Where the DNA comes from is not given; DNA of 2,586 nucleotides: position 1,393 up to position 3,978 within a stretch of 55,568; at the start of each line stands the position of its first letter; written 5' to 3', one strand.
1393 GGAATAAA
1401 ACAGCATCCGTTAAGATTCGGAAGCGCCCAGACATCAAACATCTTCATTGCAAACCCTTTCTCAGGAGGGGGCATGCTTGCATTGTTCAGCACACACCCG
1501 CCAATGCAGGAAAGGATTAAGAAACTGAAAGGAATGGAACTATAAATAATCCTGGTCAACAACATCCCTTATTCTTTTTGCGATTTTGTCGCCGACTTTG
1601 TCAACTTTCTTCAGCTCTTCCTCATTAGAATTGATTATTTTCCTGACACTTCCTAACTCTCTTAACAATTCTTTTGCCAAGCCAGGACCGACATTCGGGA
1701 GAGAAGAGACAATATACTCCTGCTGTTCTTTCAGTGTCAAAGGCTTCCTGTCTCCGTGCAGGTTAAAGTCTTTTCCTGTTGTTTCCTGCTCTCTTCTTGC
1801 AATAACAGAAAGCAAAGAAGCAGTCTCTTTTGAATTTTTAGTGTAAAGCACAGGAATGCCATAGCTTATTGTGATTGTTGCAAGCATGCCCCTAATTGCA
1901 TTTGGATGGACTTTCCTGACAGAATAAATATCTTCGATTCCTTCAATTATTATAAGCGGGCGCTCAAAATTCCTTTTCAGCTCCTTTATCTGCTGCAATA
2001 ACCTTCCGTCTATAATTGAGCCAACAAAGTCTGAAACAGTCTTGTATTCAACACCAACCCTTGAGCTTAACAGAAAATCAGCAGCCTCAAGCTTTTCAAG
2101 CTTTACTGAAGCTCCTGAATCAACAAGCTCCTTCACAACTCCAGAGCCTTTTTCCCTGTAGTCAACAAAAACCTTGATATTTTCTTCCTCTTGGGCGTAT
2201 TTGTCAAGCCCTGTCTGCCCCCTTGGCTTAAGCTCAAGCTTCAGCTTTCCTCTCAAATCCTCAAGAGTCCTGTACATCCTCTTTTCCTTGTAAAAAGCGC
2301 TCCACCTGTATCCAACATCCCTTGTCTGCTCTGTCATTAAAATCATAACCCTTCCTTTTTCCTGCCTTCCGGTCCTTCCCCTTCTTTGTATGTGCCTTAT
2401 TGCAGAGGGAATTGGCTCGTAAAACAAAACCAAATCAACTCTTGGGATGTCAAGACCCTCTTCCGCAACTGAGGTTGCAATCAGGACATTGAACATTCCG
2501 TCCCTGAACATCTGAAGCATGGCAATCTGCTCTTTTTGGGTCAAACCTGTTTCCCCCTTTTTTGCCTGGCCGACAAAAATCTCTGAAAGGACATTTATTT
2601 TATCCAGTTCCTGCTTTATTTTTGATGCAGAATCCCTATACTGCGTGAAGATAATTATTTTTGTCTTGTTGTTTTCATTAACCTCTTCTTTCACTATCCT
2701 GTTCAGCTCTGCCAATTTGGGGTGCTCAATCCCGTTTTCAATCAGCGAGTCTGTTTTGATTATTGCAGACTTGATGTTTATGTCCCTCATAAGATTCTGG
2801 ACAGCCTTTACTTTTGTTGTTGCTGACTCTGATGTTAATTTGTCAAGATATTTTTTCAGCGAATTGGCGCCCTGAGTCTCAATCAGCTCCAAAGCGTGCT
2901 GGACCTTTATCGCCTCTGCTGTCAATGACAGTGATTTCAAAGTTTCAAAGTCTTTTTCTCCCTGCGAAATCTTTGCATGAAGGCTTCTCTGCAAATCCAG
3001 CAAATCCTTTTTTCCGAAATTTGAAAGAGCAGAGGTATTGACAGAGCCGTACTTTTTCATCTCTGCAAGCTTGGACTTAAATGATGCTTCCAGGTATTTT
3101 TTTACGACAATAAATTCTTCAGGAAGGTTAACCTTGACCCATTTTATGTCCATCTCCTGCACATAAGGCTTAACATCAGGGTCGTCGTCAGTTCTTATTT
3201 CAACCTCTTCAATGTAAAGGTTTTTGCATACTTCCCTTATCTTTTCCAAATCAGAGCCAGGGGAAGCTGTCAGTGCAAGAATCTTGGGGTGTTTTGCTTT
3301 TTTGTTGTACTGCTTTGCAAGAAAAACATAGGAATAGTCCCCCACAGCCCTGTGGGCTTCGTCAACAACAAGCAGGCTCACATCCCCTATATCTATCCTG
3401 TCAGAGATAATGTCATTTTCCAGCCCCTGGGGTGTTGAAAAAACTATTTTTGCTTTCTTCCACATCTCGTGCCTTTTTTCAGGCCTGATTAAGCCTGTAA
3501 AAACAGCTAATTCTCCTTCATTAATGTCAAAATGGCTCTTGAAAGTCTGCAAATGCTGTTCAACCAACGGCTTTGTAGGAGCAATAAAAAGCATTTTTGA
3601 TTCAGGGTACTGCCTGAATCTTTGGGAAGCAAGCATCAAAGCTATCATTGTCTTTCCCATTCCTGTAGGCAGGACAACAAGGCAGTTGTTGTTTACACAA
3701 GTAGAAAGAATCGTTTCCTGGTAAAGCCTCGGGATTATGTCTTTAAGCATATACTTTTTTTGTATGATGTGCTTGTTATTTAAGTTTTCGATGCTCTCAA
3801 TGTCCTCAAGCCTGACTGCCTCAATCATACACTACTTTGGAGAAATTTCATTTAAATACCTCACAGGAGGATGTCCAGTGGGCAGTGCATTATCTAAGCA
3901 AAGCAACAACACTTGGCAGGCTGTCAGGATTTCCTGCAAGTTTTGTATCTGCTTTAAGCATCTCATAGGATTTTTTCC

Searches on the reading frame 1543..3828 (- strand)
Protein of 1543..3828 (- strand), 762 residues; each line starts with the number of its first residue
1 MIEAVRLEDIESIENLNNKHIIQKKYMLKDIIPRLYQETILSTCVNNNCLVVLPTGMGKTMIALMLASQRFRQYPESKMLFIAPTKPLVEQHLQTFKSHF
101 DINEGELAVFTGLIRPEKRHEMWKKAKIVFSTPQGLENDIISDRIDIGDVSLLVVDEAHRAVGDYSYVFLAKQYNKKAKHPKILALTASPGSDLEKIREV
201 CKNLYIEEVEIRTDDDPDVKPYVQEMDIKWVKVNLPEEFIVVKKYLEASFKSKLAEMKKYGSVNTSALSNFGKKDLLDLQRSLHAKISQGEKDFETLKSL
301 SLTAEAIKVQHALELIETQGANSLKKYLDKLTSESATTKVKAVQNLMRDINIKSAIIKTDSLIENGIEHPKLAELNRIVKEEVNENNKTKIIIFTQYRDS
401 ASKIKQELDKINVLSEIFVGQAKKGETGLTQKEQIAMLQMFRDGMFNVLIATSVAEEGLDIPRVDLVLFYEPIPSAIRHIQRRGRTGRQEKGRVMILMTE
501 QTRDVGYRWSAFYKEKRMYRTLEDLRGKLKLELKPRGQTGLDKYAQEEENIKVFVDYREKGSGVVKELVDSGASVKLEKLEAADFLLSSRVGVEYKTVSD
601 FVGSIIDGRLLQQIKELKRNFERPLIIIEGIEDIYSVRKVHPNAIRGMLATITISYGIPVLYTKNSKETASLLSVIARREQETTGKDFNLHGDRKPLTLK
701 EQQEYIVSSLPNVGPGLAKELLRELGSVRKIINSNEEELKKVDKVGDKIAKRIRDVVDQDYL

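Call 79: search_protein_families(library=pfam, proteins=[window:1543-3828:-], max_evalue=0.001)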
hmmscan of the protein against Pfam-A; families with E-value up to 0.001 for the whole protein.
window:1543-3828:- (762 aa): 9 families
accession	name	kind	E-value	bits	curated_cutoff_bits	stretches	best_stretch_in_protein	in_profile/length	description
PF02732.21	ERCC4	-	7.4e-30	104.1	24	1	555-674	1-138/140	ERCC4 domain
PF00270.35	DEAD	-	8.6e-26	91.1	26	1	36-196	3-166/167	DEAD/DEAH box helicase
PF04851.21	ResIII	-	5.4e-25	88.6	22.5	1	33-190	4-162/164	Type III restriction enzyme, res subunit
PF00271.37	Helicase_C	-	9e-22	77.9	23.5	1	377-488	4-108/110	Helicase conserved C-terminal domain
PF21210.2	RNA_helicase_helical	-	4.3e-18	65.9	27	1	251-356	5-107/108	Putative ATP-dependent RNA helicase, helical bundle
PF12826.13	HHH_2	-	2.9e-09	37.4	27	1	709-756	7-54/64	Helix-hairpin-helix motif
PF14520.12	HHH_5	-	2.5e-07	31.5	27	1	708-754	5-52/57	Helix-hairpin-helix domain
PF18766.7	SWI2_SNF2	-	7.8e-05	22.9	26.7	1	51-193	23-158/221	SWI2/SNF2 ATPase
PF22590.2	Cas3-like_C_2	-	0.00064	20.4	27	0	442-490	60-105/106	CRISPR-associated nuclease/helicase Cas3, C-terminal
